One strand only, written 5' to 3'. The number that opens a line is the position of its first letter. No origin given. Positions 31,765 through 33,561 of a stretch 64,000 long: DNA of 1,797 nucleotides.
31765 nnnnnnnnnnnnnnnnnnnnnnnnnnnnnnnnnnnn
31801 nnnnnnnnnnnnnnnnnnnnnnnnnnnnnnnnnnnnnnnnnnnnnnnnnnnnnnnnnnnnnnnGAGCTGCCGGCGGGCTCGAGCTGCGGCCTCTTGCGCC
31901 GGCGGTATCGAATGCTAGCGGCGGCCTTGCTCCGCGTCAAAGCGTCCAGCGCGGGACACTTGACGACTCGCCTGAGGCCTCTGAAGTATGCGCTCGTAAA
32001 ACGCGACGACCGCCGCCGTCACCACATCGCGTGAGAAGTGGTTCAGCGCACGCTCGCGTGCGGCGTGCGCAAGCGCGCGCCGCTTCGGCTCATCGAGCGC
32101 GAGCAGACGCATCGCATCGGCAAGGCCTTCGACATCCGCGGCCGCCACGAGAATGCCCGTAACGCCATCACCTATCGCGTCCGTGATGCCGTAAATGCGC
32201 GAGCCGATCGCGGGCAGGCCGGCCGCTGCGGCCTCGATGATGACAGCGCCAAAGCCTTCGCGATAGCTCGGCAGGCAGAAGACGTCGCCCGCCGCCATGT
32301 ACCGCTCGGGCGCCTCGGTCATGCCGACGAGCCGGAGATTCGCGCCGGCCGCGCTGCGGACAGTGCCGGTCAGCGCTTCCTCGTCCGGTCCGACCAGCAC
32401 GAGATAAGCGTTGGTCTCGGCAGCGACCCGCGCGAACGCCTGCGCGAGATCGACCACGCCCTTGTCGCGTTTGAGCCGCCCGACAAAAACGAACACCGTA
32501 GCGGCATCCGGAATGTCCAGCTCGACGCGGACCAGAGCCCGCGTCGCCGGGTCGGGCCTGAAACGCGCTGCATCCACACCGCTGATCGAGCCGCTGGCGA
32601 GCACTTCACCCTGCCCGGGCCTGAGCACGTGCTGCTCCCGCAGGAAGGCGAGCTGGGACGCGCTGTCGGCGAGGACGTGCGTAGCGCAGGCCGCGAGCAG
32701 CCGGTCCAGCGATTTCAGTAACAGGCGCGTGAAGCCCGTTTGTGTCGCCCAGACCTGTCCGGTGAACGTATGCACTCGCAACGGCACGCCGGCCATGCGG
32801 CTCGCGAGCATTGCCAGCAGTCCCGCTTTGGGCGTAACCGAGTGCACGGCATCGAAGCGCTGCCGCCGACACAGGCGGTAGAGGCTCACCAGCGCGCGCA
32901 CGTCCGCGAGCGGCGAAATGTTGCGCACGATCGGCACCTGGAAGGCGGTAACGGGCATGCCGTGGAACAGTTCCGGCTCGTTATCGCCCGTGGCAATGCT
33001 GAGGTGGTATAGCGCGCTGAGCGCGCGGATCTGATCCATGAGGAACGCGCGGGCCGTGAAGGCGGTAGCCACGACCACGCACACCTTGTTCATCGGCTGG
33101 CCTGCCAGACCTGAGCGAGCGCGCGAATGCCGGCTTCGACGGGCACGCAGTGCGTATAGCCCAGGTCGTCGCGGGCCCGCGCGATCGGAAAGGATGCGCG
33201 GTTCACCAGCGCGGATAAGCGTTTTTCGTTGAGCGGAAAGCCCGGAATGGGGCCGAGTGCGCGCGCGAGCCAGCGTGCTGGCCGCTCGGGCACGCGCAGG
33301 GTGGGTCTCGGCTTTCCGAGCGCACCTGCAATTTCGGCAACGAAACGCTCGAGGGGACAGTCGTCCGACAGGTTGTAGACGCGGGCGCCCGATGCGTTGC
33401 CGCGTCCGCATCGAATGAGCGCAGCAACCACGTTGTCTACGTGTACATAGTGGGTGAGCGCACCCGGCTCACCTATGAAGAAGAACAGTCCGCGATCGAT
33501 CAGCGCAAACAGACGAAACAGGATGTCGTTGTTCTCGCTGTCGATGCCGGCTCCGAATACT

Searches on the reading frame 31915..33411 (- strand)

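Call 12: search_protein_families(library=pfam, proteins=[window:31915-33411:-])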
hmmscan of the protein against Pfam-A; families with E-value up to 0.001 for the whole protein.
window:31915-33411:- (498 aa): 7 families
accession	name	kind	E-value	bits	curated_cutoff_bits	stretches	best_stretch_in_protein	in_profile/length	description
PF00534.26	Glycos_transf_1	-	5.6e-32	111.1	26.4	1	296-454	7-172/172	Glycosyl transferases group 1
PF13692.12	Glyco_trans_1_4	-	5.8e-30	104.9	27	1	305-437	2-139/142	Glycosyl transferases group 1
PF13579.12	Glyco_trans_4_4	-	1.2e-16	61.9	29.7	1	122-271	5-155/158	Glycosyl transferase 4-like domain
PF13439.12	Glyco_transf_4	-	2.9e-10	40.9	28.5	1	124-270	8-161/170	Glycosyltransferase Family 4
PF20706.3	GT4-conflict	-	5.1e-08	32.7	26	1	300-454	192-371/385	Family 4 Glycosyltransferase in conflict systems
PF13477.12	Glyco_trans_4_2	-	9.5e-07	29.5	23.4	1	110-244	2-133/139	Glycosyl transferase 4-like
PF13524.12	Glyco_trans_1_2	-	0.00011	22.7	25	1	392-460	68-134/144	Glycosyl transferase-like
